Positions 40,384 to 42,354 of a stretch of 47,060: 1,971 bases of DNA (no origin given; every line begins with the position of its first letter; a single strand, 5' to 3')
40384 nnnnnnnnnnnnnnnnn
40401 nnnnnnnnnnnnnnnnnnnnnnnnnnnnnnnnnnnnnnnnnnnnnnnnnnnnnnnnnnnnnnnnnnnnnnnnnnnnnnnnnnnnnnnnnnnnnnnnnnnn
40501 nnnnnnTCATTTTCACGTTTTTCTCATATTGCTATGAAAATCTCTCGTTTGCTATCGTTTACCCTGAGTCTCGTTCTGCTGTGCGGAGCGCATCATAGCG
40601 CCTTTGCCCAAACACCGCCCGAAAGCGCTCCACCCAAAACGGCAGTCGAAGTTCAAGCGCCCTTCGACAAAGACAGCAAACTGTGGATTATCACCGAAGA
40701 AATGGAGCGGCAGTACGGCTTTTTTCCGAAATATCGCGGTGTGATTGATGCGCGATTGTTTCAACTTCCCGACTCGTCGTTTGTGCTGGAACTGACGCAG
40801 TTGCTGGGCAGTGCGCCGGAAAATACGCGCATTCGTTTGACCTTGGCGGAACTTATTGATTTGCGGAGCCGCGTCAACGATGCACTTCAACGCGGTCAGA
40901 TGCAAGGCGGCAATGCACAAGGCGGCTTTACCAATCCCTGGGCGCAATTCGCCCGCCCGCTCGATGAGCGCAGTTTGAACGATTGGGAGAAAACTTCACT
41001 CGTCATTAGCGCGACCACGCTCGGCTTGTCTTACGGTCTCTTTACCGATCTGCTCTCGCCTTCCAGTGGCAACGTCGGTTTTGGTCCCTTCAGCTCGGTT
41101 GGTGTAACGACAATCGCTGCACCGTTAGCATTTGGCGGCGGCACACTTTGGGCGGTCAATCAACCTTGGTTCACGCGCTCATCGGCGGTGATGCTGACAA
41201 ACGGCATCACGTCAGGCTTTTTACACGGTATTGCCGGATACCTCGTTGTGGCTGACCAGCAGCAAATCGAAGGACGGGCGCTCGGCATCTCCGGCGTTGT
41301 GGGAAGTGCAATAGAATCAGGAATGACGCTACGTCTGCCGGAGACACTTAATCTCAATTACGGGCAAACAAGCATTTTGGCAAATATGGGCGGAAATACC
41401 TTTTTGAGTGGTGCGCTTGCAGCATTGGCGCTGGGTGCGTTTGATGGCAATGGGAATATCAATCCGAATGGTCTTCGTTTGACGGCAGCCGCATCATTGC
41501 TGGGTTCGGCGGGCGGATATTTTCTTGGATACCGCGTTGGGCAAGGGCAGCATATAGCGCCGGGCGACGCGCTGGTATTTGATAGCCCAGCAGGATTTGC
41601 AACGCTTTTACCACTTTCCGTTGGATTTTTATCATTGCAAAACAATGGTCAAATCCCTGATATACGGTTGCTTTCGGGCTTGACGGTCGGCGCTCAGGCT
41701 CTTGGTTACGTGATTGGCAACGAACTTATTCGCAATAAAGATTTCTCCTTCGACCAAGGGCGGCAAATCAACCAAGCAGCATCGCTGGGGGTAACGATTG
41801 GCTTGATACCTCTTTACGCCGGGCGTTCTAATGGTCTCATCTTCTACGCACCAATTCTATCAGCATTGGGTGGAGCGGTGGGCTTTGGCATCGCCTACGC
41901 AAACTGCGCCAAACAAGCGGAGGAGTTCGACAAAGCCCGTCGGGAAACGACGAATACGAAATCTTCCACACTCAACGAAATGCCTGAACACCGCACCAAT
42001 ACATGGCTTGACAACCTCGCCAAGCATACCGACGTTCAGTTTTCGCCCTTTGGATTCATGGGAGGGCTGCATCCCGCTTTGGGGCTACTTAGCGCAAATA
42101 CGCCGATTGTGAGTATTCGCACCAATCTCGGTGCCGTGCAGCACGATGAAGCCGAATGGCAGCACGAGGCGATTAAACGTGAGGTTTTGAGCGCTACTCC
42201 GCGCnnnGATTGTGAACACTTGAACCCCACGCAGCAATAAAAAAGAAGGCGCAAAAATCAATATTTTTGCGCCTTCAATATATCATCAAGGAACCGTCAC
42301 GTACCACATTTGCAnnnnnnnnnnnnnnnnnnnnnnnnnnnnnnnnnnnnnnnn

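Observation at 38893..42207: Tandem pair of diverged paralogs encoding large Gly/Ala-rich polytopic membrane proteins of no recognisable family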

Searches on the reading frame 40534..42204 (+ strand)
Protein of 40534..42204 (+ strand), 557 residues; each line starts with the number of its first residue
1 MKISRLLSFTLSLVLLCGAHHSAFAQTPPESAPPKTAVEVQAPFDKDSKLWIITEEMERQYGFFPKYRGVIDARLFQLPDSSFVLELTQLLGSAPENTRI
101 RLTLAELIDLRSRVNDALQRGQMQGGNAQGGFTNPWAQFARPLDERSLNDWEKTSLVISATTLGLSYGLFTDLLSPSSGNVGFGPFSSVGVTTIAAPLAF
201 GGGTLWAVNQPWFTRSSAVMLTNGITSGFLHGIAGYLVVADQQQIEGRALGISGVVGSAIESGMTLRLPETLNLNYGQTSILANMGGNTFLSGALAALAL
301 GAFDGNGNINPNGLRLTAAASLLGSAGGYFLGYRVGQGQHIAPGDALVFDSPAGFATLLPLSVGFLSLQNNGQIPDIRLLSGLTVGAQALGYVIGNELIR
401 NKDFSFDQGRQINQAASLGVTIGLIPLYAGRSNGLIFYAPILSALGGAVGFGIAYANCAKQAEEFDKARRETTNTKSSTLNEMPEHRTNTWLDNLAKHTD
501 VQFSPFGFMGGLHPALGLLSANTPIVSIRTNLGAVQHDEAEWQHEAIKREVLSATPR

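Call 4: search_protein_families(library=pfam, proteins=[window:40534-42204:+], max_evalue=1)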
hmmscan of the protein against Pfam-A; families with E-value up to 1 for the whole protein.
window:40534-42204:+ (557 aa): 2 families
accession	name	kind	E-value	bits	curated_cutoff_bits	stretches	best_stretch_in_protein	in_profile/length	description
PF14559.12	TPR_19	-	0.033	15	25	0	87-119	14-46/68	Tetratricopeptide repeat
PF16911.10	PapA_C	-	0.23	11.3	30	0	94-120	48-74/203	Phthiocerol/phthiodiolone dimycocerosyl transferase C-terminus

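Call 5: search_protein_families(library=ncbifam, proteins=[window:40534-42204:+], max_evalue=1)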
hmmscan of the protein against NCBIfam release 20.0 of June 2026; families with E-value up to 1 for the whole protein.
window:40534-42204:+ (557 aa): 0 families

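Call 8: find_homologous_proteins(query=window:40534-42204:+)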
Query window:40534-42204:+ (557 aa): 19 proteins with E <= 0.001 among 8000 candidates.
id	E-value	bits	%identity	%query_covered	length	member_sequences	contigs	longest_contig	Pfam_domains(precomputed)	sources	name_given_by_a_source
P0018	0.0e+0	1240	100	100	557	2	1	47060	-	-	-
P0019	0.0e+0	1110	88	100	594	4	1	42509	-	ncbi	ncbi:MAG: hypothetical protein ACOVSW_11575 [Candidatus Kapaibacteriota bacterium]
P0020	3.8e-242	823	68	99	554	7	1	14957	-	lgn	-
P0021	3.1e-239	813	68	99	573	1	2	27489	-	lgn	-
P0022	6.4e-235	799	69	94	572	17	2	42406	-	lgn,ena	-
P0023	8.5e-235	799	66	99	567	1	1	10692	-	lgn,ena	-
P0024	2.1e-234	797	66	99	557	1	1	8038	-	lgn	-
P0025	5.8e-228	776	67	95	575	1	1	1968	-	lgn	-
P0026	1.3e-226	772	65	99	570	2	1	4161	-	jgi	jgi:hypothetical protein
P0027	1.0e-212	726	62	99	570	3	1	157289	-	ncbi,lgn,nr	ncbi:MAG: hypothetical protein MUF71_04795 [Candidatus Kapabacteria bacterium]|nr:hypothetical prote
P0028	2.3e-212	725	61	98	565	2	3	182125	-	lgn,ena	-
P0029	6.4e-181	621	55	96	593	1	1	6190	-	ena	-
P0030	4.4e-180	618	57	95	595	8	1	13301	-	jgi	jgi:hypothetical protein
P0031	4.1e-144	499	68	60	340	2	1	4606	-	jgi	jgi:hypothetical protein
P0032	1.9e-141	491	46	94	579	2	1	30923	-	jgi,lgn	jgi:hypothetical protein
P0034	7.8e-98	347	41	91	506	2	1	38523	-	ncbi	-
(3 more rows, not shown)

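Call 21: find_encoding_contigs(protein=P0034, flank=10000, max_places=2)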
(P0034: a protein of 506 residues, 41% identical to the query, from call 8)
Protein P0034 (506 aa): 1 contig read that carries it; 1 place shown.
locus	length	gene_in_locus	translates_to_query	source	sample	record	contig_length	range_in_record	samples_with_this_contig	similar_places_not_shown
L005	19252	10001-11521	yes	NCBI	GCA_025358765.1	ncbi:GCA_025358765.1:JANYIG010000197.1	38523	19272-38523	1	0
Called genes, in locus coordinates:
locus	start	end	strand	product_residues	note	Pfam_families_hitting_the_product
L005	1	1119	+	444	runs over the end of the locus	PF00083:Sugar_tr, PF07690:MFS_1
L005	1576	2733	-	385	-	PF04551:GcpE, PF26540:GcpE_C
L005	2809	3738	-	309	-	PF01694:Rhomboid, PF08551:DUF1751, PF20216:DUF6576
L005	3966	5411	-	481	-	-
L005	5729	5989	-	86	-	PF01016:Ribosomal_L27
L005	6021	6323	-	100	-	PF00829:Ribosomal_L21p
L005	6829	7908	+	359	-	PF01757:Acyl_transf_3 (weak), PF07786:HGSNAT_cat (weak)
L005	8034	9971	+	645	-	PF13522:GATase_6, PF13537:GATase_7, PF00733:Asn_synthase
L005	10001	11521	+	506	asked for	-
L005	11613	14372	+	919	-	PF00133:tRNA-synt_1, PF09334:tRNA-synt_1g, PF13603:tRNA-synt_1_2 (faint), PF08264:Anticodon_1, PF10458:Val_tRNA-synt_C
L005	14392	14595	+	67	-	PF18506:RelB-like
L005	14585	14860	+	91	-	PF05016:ParE_toxin (weak)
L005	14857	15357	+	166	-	PF00085:Thioredoxin, PF00578:AhpC-TSA, PF08534:Redoxin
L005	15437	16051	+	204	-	PF00578:AhpC-TSA, PF08534:Redoxin, PF13905:Thioredoxin_8 (weak)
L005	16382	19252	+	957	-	?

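Call 22: find_encoding_contigs(protein=P0032, flank=10000, max_places=2)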
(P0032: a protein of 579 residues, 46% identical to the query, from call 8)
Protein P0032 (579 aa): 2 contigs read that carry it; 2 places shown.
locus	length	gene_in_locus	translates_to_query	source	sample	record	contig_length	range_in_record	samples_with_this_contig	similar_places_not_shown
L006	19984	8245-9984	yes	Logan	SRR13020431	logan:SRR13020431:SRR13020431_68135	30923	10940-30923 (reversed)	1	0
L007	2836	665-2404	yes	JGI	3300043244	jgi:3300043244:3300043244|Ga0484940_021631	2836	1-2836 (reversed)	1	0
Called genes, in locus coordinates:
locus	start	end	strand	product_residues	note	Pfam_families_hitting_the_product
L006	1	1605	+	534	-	?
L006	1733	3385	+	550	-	PF01979:Amidohydro_1, PF13382:Adenine_deam_C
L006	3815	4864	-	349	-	PF18933:PsbP_2 (faint), PF01789:PsbP (faint)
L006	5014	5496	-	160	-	PF00583:Acetyltransf_1, PF13673:Acetyltransf_10, PF13508:Acetyltransf_7, PF08445:FR47 (weak)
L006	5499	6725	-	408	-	PF13439:Glyco_transf_4, PF13579:Glyco_trans_4_4, PF20706:GT4-conflict (weak), PF00534:Glycos_transf_1, PF13692:Glyco_trans_1_4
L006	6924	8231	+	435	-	PF02885:Glycos_trans_3N, PF00591:Glycos_transf_3, PF07831:PYNP_C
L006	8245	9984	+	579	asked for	-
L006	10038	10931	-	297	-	PF00072:Response_reg, PF04397:LytTR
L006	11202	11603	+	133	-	PF01035:DNA_binding_1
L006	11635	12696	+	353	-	PF01073:3Beta_HSD, PF01370:Epimerase, PF02719:Polysacc_synt_2, PF04321:RmlD_sub_bind, PF16363:GDP_Man_Dehyd, PF07993:NAD_binding_4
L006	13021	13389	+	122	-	PF00072:Response_reg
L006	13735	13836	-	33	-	-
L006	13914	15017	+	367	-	PF04344:CheZ (faint)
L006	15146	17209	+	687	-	PF01627:Hpt, PF02895:H-kinase_dim, PF02518:HATPase_c, PF01584:CheW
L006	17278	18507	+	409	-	PF00072:Response_reg, PF01339:CheB_methylest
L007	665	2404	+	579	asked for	-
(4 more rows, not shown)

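Call 23: find_encoding_contigs(protein=P0028, flank=10000, max_places=2)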
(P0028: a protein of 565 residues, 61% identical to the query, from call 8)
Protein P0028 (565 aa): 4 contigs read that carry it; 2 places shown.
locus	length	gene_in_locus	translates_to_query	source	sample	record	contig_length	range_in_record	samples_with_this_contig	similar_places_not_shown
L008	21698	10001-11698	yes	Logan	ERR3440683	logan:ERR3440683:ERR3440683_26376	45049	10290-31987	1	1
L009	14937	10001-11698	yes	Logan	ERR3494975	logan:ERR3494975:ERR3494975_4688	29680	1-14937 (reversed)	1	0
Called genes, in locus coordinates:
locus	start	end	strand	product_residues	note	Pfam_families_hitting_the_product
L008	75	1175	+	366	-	PF00383:dCMP_cyt_deam_1, PF14437:MafB19-deam, PF01872:RibD_C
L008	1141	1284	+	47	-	-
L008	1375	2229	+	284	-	PF13230:GATase_4, PF13522:GATase_6 (weak)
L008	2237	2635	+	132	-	PF05685:Uma2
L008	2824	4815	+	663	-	PF00662:Proton_antipo_N, PF00361:Proton_antipo_M, PF01010:Proton_antipo_C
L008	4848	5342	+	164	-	PF01724:DUF29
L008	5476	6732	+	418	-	-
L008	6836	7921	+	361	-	PF00535:Glycos_transf_2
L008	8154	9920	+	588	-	-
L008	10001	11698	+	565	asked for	-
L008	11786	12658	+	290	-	PF00753:Lactamase_B, PF23023:Anti-Pycsar_Apyc1, PF12706:Lactamase_B_2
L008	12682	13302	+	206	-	PF02245:Pur_DNA_glyco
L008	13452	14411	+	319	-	PF00535:Glycos_transf_2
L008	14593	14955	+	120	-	PF05164:ZapA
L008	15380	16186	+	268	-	PF00106:adh_short, PF08659:KR, PF13561:adh_short_C2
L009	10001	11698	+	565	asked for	-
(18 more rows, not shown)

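Call 86: search_protein_families(library=padloc, proteins=[window:40534-42204:+], max_evalue=0.01)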
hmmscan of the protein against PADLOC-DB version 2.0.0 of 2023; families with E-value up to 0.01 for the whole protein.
window:40534-42204:+ (557 aa): 0 families
